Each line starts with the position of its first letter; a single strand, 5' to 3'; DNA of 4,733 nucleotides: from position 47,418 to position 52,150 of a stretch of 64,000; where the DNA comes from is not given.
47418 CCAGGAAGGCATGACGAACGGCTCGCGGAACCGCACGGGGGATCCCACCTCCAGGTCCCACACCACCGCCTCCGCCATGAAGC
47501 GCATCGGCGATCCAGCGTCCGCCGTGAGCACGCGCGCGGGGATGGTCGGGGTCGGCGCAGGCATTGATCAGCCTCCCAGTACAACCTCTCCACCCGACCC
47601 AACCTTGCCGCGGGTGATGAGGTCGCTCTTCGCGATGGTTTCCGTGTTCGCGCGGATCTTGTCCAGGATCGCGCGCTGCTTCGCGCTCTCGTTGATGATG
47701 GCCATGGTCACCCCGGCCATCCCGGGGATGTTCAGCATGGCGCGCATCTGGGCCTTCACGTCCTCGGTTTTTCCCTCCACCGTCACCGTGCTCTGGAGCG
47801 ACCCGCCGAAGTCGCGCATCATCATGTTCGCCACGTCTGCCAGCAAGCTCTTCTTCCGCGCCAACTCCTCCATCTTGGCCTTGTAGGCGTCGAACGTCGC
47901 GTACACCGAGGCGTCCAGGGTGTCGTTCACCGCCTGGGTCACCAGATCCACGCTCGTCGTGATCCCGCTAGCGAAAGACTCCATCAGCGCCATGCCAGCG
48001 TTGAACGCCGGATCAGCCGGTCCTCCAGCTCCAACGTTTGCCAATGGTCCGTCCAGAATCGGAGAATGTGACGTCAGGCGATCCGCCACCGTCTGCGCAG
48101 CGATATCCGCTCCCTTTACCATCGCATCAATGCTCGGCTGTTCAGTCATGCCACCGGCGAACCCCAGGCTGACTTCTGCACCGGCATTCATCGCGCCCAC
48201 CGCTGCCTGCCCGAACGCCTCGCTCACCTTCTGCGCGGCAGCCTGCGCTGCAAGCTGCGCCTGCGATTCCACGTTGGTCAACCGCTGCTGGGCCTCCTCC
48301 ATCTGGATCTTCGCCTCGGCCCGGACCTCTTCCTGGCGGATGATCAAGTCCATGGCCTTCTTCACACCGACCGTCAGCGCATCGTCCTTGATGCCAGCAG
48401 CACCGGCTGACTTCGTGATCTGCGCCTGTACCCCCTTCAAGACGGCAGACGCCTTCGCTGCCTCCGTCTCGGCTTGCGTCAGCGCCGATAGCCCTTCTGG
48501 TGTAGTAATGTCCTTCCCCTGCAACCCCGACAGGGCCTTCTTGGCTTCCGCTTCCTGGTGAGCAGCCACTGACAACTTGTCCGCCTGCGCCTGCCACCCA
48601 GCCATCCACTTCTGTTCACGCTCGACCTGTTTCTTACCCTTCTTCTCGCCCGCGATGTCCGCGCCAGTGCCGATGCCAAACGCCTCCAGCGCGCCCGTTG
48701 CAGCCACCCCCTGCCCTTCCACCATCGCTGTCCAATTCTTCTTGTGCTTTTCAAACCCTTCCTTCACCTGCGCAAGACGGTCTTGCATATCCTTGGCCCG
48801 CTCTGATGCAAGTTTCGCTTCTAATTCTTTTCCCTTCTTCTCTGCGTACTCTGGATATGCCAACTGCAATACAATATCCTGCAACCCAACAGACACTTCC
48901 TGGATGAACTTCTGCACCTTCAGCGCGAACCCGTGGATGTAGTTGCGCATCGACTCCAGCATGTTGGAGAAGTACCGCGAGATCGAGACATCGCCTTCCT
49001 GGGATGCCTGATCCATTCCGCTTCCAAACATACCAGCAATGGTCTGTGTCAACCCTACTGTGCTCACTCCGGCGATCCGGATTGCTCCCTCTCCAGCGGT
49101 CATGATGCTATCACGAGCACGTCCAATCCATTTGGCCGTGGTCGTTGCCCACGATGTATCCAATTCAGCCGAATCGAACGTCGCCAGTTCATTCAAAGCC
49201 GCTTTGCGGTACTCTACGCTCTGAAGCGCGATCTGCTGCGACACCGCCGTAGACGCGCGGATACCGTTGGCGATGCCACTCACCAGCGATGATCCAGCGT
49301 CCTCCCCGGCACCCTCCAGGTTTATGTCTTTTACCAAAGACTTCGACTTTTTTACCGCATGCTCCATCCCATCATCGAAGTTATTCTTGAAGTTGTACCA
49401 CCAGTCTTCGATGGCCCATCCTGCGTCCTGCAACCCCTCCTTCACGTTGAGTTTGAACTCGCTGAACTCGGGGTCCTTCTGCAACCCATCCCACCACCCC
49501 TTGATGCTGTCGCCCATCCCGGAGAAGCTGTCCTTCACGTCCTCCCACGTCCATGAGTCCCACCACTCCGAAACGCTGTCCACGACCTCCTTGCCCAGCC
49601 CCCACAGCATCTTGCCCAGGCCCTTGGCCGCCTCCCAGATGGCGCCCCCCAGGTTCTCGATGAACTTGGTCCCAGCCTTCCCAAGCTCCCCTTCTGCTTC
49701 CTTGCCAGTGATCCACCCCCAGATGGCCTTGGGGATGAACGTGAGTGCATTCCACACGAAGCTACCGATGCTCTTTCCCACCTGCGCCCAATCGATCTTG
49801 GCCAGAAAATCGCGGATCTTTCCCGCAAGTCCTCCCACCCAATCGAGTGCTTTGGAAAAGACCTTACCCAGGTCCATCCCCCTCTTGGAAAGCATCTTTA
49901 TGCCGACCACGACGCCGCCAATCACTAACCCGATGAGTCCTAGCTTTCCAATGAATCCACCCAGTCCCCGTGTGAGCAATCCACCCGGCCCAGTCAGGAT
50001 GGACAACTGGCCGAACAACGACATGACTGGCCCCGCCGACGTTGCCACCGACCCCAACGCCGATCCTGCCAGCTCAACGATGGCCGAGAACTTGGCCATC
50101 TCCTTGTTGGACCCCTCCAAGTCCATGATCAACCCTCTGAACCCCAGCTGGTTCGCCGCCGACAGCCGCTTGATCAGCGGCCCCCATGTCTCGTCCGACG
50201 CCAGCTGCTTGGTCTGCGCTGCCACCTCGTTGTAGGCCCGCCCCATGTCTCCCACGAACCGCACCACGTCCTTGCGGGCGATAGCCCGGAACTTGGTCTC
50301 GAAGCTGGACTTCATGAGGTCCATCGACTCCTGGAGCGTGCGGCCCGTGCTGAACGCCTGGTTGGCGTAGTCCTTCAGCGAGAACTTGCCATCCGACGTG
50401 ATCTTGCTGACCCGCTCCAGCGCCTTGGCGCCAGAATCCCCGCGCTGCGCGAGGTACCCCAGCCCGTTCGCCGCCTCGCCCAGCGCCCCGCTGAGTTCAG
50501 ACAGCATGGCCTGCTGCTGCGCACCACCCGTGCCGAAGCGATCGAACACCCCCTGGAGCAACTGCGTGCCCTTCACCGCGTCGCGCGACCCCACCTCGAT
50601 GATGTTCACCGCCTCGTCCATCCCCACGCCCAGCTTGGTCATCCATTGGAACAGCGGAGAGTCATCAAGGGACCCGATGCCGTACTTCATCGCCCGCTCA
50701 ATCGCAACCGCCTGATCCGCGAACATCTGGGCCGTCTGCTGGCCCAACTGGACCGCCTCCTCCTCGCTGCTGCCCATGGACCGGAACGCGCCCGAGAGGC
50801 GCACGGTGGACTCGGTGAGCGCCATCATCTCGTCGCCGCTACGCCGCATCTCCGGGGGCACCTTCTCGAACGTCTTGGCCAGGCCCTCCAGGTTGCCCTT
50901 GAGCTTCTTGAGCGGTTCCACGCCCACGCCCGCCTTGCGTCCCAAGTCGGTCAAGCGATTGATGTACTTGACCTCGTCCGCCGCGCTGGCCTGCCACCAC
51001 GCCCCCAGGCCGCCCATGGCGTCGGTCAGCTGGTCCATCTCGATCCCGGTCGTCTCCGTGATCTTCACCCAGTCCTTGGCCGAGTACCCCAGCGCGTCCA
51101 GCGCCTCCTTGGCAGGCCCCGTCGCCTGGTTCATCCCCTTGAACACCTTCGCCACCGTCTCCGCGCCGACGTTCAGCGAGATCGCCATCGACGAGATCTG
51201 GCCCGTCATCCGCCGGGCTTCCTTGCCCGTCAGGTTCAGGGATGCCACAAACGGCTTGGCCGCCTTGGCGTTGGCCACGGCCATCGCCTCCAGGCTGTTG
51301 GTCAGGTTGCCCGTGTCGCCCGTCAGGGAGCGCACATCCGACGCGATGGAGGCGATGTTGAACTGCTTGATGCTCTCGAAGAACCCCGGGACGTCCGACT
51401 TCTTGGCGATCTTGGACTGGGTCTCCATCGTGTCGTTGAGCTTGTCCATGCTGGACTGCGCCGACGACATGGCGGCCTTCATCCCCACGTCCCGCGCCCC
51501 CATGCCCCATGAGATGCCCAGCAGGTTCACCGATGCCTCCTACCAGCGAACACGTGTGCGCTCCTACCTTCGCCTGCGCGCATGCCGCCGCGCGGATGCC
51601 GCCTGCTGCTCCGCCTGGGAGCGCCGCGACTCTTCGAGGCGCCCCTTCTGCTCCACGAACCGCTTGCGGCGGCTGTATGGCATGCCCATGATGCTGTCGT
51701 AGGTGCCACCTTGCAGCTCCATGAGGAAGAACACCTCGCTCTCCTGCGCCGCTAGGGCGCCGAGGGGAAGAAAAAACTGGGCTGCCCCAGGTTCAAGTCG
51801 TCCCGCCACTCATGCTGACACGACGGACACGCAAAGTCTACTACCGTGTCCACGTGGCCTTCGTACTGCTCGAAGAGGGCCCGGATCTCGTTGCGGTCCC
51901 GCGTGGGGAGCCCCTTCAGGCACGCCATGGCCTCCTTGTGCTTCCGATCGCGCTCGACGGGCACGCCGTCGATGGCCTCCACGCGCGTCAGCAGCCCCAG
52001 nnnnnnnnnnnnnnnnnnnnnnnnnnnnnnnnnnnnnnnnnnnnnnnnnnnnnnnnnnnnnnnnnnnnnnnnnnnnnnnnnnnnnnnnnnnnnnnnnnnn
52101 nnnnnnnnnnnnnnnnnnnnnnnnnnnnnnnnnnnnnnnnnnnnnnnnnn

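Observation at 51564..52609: Directly visible -1 frameshift site (T_TTT_TTC) joining an unusually large, zinc-ribbon-containing tail chaperone to its extension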

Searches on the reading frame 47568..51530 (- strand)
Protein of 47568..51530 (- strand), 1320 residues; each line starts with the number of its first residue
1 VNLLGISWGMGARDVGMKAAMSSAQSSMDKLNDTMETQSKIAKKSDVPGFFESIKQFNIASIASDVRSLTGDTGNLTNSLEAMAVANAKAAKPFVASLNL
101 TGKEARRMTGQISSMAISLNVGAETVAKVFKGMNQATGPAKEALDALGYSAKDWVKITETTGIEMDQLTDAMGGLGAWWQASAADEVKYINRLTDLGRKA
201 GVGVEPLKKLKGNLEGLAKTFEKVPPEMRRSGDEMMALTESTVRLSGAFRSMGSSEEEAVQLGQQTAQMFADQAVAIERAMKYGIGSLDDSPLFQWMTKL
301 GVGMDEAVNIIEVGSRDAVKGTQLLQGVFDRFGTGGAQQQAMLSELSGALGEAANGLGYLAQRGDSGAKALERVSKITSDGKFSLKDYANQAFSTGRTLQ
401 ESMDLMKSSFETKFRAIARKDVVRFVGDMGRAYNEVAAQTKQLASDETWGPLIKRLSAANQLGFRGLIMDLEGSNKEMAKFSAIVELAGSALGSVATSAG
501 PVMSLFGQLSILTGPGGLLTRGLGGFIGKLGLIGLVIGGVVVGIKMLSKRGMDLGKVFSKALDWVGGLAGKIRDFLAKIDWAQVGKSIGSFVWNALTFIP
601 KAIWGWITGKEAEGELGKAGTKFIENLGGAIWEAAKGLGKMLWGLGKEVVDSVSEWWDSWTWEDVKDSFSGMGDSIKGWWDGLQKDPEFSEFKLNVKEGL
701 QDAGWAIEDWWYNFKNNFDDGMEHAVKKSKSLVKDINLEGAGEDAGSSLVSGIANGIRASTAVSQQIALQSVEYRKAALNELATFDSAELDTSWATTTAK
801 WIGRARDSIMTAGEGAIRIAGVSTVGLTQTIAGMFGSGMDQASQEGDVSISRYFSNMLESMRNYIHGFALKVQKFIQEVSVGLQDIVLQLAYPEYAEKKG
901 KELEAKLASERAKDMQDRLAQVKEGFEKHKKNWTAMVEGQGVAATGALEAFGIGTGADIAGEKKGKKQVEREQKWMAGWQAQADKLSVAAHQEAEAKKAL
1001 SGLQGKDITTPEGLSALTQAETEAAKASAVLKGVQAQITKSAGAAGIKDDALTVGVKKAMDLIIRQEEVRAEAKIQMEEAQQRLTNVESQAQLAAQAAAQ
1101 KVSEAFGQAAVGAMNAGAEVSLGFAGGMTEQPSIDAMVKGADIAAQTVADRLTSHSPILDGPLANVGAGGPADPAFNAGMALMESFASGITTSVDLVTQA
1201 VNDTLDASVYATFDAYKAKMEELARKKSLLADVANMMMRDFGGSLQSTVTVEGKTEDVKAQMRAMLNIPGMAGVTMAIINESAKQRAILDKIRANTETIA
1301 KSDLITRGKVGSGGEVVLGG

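Call 8: search_protein_families(library=pfam, proteins=[window:47568-51530:-], max_evalue=0.01)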
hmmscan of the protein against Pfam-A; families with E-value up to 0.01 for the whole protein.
window:47568-51530:- (1320 aa): 0 families

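Call 9: search_protein_families(library=phrogs, proteins=[window:47568-51530:-], max_evalue=0.01)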
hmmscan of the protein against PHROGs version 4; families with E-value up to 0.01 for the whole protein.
window:47568-51530:- (1320 aa): 0 families

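Call 33: search_protein_families(library=ncbifam, proteins=[window:47568-51530:-], max_evalue=1)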
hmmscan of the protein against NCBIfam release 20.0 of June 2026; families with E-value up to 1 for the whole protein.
window:47568-51530:- (1320 aa): 2 families
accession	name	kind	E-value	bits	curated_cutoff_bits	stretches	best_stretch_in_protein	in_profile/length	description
NF049857.1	InaC_CT813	equivalog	0.025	14.5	200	1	473-544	8-81/241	inclusion membrane protein InaC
NF010725.0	PRK14127.1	equivalog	0.32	11.4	91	0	403-447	11-55/111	cell division regulator GpsB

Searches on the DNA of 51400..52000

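Call 92: search_rna_families(source=window, start=51400, end=52000, threshold=evalue, max_evalue=1)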
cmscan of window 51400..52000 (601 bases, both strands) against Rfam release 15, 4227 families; matches with E-value up to 1: 0.
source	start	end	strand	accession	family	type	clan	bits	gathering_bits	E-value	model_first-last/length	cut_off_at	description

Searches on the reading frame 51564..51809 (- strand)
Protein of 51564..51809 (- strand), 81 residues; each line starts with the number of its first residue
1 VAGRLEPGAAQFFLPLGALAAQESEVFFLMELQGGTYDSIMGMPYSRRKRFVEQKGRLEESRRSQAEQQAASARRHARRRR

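Call 8: search_protein_families(library=pfam, proteins=[window:51564-51809:-], max_evalue=0.01)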
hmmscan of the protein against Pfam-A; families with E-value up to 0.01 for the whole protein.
window:51564-51809:- (81 aa): 0 families

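Call 9: search_protein_families(library=phrogs, proteins=[window:51564-51809:-], max_evalue=0.01)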
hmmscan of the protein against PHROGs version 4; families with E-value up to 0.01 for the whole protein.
window:51564-51809:- (81 aa): 0 families

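Call 33: search_protein_families(library=ncbifam, proteins=[window:51564-51776:-], max_evalue=1)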
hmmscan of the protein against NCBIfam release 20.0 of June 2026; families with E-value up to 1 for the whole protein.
window:51564-51776:- (70 aa): 0 families

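Call 53: search_protein_families(library=pfam, proteins=[window:51567-51776:-], max_evalue=1)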
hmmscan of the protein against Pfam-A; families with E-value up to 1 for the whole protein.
seq(70 aa): 1 family
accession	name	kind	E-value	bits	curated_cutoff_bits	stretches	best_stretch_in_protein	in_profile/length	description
PF02545.19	Maf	-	0.12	12.5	27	1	6-41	149-184/187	Maf-like protein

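Call 56: search_dna_similar(query=window:51567-51776:-, collection=phages, mode=protein, max_evalue=10, max_rows=30)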
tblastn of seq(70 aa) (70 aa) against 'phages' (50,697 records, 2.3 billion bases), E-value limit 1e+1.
No match.

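Call 89: search_protein_representatives(protein=window:51567-51776:-)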
Query: 70 residues. Proteins with E-value up to 0.001 (for the whole library): 27; up to 1e-10: 4; up to 1e-30: 0. The best 27 are listed.
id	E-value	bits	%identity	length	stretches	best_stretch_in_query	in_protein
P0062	2.3e-17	78.4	59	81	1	1-70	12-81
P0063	2.8e-13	65.5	58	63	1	9-70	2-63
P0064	2.5e-12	62.5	53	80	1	1-68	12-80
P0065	2.7e-12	62.4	54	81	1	1-70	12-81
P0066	1.4e-10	57.0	49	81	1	1-70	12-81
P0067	9.7e-10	54.4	56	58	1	12-69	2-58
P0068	1.8e-08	50.4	49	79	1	1-70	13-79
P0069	2.8e-08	49.8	43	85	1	1-70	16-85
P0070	6.4e-08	48.7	46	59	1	9-64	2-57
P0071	7.1e-08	48.6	52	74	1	1-65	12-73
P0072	1.1e-06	44.8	62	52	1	19-70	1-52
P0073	2.9e-06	43.5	54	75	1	1-50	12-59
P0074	7.9e-06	42.1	45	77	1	2-57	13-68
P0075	2.3e-05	40.7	46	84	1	1-70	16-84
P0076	2.9e-05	40.3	44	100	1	2-57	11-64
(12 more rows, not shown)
